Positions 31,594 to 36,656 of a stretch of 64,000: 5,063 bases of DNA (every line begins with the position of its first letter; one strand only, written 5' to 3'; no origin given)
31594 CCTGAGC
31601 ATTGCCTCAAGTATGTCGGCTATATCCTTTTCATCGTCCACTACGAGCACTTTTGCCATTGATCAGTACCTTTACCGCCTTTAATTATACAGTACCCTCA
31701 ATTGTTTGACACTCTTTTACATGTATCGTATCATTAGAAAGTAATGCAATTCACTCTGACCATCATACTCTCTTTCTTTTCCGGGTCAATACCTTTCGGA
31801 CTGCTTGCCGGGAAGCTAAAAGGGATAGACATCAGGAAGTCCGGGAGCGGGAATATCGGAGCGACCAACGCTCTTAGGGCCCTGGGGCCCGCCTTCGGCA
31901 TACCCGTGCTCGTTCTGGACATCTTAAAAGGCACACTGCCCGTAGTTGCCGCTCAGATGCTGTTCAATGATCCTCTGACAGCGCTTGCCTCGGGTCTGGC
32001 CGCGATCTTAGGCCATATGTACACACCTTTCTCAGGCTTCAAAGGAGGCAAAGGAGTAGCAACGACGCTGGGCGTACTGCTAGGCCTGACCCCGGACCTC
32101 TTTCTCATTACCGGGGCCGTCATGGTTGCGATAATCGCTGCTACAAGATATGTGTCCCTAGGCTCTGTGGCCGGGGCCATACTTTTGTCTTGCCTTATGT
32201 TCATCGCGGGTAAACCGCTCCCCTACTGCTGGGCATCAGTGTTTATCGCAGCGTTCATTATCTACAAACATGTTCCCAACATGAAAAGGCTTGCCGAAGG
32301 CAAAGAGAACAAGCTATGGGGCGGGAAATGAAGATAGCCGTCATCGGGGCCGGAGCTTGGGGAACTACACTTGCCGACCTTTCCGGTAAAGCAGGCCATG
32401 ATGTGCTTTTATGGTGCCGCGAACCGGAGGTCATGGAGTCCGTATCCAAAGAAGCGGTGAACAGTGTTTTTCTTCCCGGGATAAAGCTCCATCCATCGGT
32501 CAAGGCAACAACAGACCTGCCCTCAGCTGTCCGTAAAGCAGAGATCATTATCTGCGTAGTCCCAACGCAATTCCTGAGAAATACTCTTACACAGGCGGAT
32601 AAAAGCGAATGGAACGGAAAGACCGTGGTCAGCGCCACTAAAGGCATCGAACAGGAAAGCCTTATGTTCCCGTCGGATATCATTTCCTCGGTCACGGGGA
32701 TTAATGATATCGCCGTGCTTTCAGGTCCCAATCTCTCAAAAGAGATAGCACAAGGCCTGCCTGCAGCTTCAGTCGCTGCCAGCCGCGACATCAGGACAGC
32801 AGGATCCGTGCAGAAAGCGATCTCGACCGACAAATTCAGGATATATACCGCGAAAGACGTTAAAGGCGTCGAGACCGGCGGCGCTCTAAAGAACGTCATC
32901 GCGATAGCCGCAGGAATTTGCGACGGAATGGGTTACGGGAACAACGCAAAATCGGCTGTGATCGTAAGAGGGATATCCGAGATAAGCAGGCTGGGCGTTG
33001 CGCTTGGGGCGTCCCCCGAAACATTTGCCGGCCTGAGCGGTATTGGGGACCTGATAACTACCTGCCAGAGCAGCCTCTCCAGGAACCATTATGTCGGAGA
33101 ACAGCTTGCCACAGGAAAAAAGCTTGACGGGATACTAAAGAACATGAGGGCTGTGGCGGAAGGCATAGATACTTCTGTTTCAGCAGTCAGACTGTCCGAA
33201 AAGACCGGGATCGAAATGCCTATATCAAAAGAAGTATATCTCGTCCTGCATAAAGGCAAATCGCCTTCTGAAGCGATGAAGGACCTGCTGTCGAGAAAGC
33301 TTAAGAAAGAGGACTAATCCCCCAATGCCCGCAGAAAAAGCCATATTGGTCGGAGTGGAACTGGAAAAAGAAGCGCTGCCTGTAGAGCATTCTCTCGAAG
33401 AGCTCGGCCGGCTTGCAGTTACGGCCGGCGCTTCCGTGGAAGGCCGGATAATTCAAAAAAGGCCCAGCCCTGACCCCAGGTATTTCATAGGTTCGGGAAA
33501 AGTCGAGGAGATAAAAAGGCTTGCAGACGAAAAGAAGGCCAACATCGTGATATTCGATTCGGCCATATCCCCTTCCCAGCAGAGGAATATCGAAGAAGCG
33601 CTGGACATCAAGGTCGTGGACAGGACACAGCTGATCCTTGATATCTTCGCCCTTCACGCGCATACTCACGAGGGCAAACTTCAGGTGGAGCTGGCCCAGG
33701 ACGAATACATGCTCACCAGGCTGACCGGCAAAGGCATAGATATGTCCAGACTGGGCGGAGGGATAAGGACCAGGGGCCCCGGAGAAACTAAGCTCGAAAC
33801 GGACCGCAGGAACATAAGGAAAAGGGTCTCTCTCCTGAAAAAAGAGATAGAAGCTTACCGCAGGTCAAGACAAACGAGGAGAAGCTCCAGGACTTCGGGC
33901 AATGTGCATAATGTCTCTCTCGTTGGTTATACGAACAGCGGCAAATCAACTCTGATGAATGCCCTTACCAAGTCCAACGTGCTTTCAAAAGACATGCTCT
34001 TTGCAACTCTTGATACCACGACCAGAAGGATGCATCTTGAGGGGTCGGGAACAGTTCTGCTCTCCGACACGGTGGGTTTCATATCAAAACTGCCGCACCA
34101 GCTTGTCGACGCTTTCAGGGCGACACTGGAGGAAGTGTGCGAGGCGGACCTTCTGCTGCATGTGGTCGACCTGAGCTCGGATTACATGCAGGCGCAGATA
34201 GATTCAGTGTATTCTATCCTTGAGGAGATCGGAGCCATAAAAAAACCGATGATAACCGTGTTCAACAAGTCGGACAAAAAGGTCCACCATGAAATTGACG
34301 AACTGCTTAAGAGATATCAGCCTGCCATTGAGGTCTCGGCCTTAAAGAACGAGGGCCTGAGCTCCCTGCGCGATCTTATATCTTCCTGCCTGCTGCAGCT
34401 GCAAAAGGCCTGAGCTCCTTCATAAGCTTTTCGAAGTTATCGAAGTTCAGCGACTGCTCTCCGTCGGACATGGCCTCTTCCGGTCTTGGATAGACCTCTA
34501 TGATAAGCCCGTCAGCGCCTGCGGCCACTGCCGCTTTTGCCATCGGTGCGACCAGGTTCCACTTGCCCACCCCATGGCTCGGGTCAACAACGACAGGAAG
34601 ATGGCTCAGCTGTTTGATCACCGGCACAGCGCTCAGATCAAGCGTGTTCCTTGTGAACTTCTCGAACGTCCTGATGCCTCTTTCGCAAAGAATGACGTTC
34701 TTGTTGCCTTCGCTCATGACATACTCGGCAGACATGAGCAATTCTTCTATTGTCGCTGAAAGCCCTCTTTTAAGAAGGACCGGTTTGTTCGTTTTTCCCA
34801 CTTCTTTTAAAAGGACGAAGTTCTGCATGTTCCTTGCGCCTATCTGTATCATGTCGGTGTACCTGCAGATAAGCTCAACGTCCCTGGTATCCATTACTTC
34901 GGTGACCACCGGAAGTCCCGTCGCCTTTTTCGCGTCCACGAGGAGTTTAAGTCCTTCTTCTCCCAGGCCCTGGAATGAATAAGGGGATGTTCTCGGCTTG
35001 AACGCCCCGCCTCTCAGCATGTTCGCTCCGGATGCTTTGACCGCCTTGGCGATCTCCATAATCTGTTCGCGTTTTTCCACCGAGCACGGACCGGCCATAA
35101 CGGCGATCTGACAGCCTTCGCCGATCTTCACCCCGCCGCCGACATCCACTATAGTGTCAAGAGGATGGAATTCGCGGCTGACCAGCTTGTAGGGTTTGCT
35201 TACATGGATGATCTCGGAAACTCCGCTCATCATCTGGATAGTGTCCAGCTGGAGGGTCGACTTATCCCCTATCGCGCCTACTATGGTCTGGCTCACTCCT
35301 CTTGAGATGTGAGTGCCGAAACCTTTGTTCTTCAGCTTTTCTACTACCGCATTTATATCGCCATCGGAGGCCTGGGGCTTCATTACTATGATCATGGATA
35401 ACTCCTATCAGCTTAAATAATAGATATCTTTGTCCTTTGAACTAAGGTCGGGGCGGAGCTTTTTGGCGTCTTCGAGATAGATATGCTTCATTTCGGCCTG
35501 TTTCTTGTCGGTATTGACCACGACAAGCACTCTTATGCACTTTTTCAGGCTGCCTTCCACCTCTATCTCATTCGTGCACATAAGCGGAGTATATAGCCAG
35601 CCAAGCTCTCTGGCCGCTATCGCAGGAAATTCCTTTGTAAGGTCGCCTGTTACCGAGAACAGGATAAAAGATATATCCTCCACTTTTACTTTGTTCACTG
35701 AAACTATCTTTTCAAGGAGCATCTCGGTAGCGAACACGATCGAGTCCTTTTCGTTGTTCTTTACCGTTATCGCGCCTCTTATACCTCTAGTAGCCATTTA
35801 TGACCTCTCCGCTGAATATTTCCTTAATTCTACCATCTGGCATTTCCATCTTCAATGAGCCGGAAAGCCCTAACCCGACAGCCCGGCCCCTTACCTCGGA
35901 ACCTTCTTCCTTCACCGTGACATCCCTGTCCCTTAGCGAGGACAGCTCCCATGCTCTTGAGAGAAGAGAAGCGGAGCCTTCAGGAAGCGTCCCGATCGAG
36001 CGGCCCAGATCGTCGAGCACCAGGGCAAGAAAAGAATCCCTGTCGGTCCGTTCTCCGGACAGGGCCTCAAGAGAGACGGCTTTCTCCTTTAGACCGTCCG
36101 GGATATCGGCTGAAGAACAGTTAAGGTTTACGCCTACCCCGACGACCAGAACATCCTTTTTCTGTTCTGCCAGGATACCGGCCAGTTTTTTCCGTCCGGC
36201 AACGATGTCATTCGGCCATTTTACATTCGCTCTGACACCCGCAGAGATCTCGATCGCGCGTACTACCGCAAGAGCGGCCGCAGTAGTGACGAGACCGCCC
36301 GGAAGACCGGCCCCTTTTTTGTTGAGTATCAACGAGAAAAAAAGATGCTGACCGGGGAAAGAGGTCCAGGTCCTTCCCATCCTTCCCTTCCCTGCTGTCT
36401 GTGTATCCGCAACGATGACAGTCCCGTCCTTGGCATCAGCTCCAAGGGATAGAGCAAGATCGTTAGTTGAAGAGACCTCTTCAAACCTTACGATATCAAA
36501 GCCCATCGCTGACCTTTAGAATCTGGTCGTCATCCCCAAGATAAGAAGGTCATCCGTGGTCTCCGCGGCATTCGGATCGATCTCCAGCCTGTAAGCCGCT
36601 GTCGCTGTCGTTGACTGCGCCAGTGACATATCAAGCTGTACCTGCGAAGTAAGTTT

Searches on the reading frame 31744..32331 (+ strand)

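Call 17: search_protein_families(library=ncbifam, proteins=[window:31744-32331:+], max_evalue=0.00001)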
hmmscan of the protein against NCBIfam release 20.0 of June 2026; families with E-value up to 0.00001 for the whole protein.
window:31744-32331:+ (195 aa): 8 families
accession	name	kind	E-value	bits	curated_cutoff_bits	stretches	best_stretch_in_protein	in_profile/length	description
TIGR00023.1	TIGR00023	equivalog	1.4e-52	178.3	137.2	1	5-192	7-194/196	glycerol-3-phosphate 1-O-acyltransferase PlsY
NF010993.0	PRK14417.1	equivalog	3.5e-27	95.4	249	1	2-152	4-154/232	membrane protein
NF010992.0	PRK14416.1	equivalog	7.9e-23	81.6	222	1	6-185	2-189/207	membrane protein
NF010990.0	PRK14414.1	equivalog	7.9e-23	81.2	261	1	5-185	9-190/210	glycerol-3-phosphate acyltransferase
NF010976.0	PRK14399.1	equivalog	8.7e-19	68.4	419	1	5-155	13-170/258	membrane protein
NF010978.0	PRK14401.1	equivalog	4.7e-18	65.6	163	1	5-133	4-128/187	membrane protein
NF001254.0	PRK00220.2-1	equivalog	8.3e-15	55.3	199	1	1-152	5-153/182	glycerol-3-phosphate 1-O-acyltransferase PlsY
NF010987.0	PRK14411.1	equivalog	1.5e-10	41.2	243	1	4-180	4-179/204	membrane protein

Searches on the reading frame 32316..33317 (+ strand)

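Call 17: search_protein_families(library=ncbifam, proteins=[window:32316-33317:+], max_evalue=0.00001)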
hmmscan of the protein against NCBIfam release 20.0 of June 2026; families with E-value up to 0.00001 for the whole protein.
window:32316-33317:+ (333 aa): 18 families
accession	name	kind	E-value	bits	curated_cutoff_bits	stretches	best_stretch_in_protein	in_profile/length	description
NF000942.0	PRK00094.1-4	subfamily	2.1e-126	421.6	257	1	4-332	2-332/334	NAD(P)H-dependent glycerol-3-phosphate dehydrogenase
NF000941.0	PRK00094.1-3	equivalog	5.3e-109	364.5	423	1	5-332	2-332/336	NAD(P)H-dependent glycerol-3-phosphate dehydrogenase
NF000940.0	PRK00094.1-2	subfamily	2e-107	359.6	202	1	5-332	1-328/330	NAD(P)H-dependent glycerol-3-phosphate dehydrogenase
NF011212.0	PRK14619.1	equivalog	3.1e-97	325.5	377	2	64-332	38-307/309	NAD(P)H-dependent glycerol-3-phosphate dehydrogenase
NF009098.0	PRK12439.1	equivalog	2.1e-95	320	436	1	3-328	6-331/341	NAD(P)H-dependent glycerol-3-phosphate dehydrogenase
NF011211.0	PRK14618.1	equivalog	1.5e-94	316.8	489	1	4-332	4-328/328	NAD(P)H-dependent glycerol-3-phosphate dehydrogenase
NF000946.0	PRK00094.2-4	equivalog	8.4e-94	314.3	455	1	1-330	1-330/342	NAD(P)H-dependent glycerol-3-phosphate dehydrogenase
NF000939.0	PRK00094.1-1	equivalog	2e-90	303.3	473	1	3-332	4-335/339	NAD(P)H-dependent glycerol-3-phosphate dehydrogenase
NF000944.0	PRK00094.2-2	equivalog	9.6e-86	287.9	603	1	4-322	20-337/371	NAD(P)H-dependent glycerol-3-phosphate dehydrogenase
NF000943.0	PRK00094.2-1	equivalog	2.5e-75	253.8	400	1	5-327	1-295/296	NAD(P)H-dependent glycerol-3-phosphate dehydrogenase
NF011213.0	PRK14620.1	equivalog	2.7e-69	233.8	478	1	5-326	1-326/326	NAD(P)H-dependent glycerol-3-phosphate dehydrogenase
TIGR03376.1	glycerol3P_DH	equivalog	5.2e-67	226.4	285.5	1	6-319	1-337/342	glycerol-3-phosphate dehydrogenase (NAD(+))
NF000947.0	PRK00094.2-5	equivalog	2.4e-59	201.4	251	1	1-314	1-317/323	NAD(P)H-dependent glycerol-3-phosphate dehydrogenase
NF000945.0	PRK00094.2-3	equivalog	9.6e-47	160.4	491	1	5-326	1-348/352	NAD(P)H-dependent glycerol-3-phosphate dehydrogenase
NF005091.0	PRK06522.2-2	equivalog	2.2e-07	30.3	252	1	5-117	2-113/302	2-dehydropantoate 2-reductase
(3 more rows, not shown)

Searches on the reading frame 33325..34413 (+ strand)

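Call 18: search_protein_families(library=ncbifam, proteins=[window:33325-34413:+], max_evalue=0.00001)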
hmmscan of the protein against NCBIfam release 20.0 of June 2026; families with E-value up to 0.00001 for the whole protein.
window:33325-34413:+ (362 aa): 15 families
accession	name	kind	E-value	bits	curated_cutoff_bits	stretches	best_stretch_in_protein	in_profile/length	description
TIGR03156.1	GTP_HflX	equivalog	3.3e-143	476.8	216.75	1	5-355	1-350/351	GTPase HflX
NF008280.0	PRK11058.1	equivalog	2.3e-96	323.2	441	1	4-351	9-356/426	ribosome rescue GTPase HflX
TIGR03918.1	GTP_HydF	equivalog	2.2e-17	63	325.55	1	191-355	4-166/392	[FeFe] hydrogenase H-cluster maturation GTPase HydF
TIGR03594.1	GTPase_EngA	equivalog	2.1e-16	60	306.7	1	196-355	2-159/432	ribosome biogenesis GTPase Der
NF000908.1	PRK00089.1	equivalog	9.3e-16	58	237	1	196-356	5-167/291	GTPase Era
NF003661.0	PRK05291.1-3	equivalog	2.4e-15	56.9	380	1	161-354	186-368/448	tRNA uridine-5-carboxymethylaminomethyl(34) synthesis GTPase MnmE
TIGR02729.1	Obg_CgtA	equivalog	7.4e-13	48.2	280.25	1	195-353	158-325/329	Obg family GTPase CgtA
NF008956.1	PRK12299.1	equivalog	9.6e-12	44.5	300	1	196-354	160-323/327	GTPase ObgE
NF008955.0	PRK12297.1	equivalog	1.1e-11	44.3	406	1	196-359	161-331/429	GTPase ObgE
TIGR00231.1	small_GTP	domain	1.9e-11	44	42.5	1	196-352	5-162/164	GTP-binding protein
TIGR00450.1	mnmE_trmE_thdF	equivalog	2.8e-11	43.2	252.6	1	164-349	182-360/446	tRNA uridine-5-carboxymethylaminomethyl(34) synthesis GTPase MnmE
NF007171.0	PRK09602.1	subfamily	5.6e-11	41.9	387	0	196-232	4-40/397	YchF-related putative GTPase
TIGR00436.1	era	equivalog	2.5e-10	40.2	116.25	1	197-352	3-159/270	GTPase Era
TIGR03596.1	GTPase_YlqF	equivalog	3.1e-08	33.3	208.2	0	166-253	89-174/276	ribosome biogenesis GTPase YlqF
TIGR03598.1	GTPase_YsxC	equivalog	2e-06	27.6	124.45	1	191-338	15-161/186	ribosome biogenesis GTP-binding protein YihA/YsxC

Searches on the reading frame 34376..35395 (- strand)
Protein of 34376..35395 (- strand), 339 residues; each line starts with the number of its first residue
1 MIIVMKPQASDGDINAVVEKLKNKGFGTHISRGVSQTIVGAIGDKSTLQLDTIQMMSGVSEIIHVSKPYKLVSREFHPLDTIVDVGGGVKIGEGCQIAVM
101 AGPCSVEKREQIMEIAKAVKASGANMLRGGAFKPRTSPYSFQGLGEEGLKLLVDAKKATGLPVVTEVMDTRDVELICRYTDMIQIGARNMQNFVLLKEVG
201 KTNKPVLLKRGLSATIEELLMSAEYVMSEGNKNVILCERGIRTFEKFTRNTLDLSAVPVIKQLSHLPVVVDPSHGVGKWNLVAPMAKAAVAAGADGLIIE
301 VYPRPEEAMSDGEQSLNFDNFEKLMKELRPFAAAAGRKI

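Call 18: search_protein_families(library=ncbifam, proteins=[window:34376-35395:-], max_evalue=0.00001)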
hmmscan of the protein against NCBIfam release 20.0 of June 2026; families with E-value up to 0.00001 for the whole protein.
window:34376-35395:- (339 aa): 9 families
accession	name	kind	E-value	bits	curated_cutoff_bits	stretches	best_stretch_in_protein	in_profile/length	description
NF006421.0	PRK08673.1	subfamily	4.8e-159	529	335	1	1-338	1-336/338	3-deoxy-7-phosphoheptulonate synthase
NF009933.0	PRK13396.1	subfamily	4.1e-131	437.1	486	1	1-337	1-343/352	3-deoxy-7-phosphoheptulonate synthase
TIGR01361.1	DAHP_synth_Bsub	equivalog_domain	3.4e-126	419.9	267.75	1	71-329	2-258/260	3-deoxy-7-phosphoheptulonate synthase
NF041229.1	BagF_FevY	exception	2.4e-123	411.6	700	1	5-331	1-325/340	phospho-2-dehydro-3-deoxyheptonate aldolase BagF/FevY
NF009239.0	PRK12595.1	equivalog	3.6e-118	394.6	279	1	70-333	94-355/360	bifunctional 3-deoxy-7-phosphoheptulonate synthase/chorismate mutase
NF003543.0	PRK05198.1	equivalog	1.1e-37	129.5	242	1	88-333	9-269/273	3-deoxy-8-phosphooctulonate synthase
TIGR01362.1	KDO8P_synth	equivalog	1.1e-36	126.4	314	1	97-330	3-251/258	3-deoxy-8-phosphooctulonate synthase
NF009109.0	PRK12457.1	equivalog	1.8e-21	76.6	457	1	134-329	60-266/281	3-deoxy-8-phosphooctulonate synthase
TIGR03586.1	PseI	equivalog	1.2e-07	31.2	340.25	1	152-337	82-259/327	pseudaminic acid synthase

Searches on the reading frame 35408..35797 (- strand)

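Call 39: search_protein_families(library=pfam, proteins=[window:35408-35797:-], max_evalue=0.001)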
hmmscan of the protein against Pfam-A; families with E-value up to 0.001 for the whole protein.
window:35408-35797:- (129 aa): 1 family
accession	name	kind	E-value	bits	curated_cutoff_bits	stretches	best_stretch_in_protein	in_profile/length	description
PF07736.16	CM_1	-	7.9e-46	155.7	27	1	4-118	2-116/116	Chorismate mutase type I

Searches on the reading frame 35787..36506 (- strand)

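Call 18: search_protein_families(library=ncbifam, proteins=[window:35787-36506:-], max_evalue=0.00001)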
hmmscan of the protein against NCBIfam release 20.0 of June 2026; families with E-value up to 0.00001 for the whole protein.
window:35787-36506:- (239 aa): 11 families
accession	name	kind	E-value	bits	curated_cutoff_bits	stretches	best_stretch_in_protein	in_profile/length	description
NF006206.0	PRK08330.1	equivalog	2.6e-46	158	311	1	1-235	9-238/243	biotin--protein ligase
TIGR00121.1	birA_ligase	equivalog_domain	2.8e-43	148.2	83.1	1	6-237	3-234/235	biotin--[acetyl-CoA-carboxylase] ligase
NF008848.0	PRK11886.1-3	equivalog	5.5e-37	127.5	362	1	8-235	83-313/319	bifunctional biotin--[acetyl-CoA-carboxylase] ligase/biotin operon repressor BirA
NF008847.0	PRK11886.1-2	equivalog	4e-30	105.2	293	1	11-235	87-314/320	bifunctional biotin--[acetyl-CoA-carboxylase] ligase/biotin operon repressor BirA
NF005405.0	PRK06955.1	equivalog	7e-26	91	312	1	26-235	63-291/300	biotin--[acetyl-CoA-carboxylase] ligase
NF008850.0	PRK11886.1-5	equivalog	5.8e-25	88.1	489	1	7-234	83-313/320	bifunctional biotin--[acetyl-CoA-carboxylase] ligase/biotin operon repressor BirA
NF008849.0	PRK11886.1-4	equivalog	3.3e-22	79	474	1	11-235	87-314/320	bifunctional biotin--[acetyl-CoA-carboxylase] ligase/biotin operon repressor BirA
NF008846.0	PRK11886.1-1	equivalog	2.6e-19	69.7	353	1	16-235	89-306/312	bifunctional biotin--[acetyl-CoA-carboxylase] ligase/biotin operon repressor BirA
NF009862.0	PRK13325.1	equivalog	4.1e-17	62.1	761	1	2-130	81-215/592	bifunctional biotin--[acetyl-CoA-carboxylase] ligase/type III pantothenate kinase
NF006294.0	PRK08477.1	equivalog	5.5e-17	61.8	179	1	4-134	5-137/214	biotin--[acetyl-CoA-carboxylase] ligase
NF004607.0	PRK05935.1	equivalog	1.8e-16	60.5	219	1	9-169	9-173/190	biotin--protein ligase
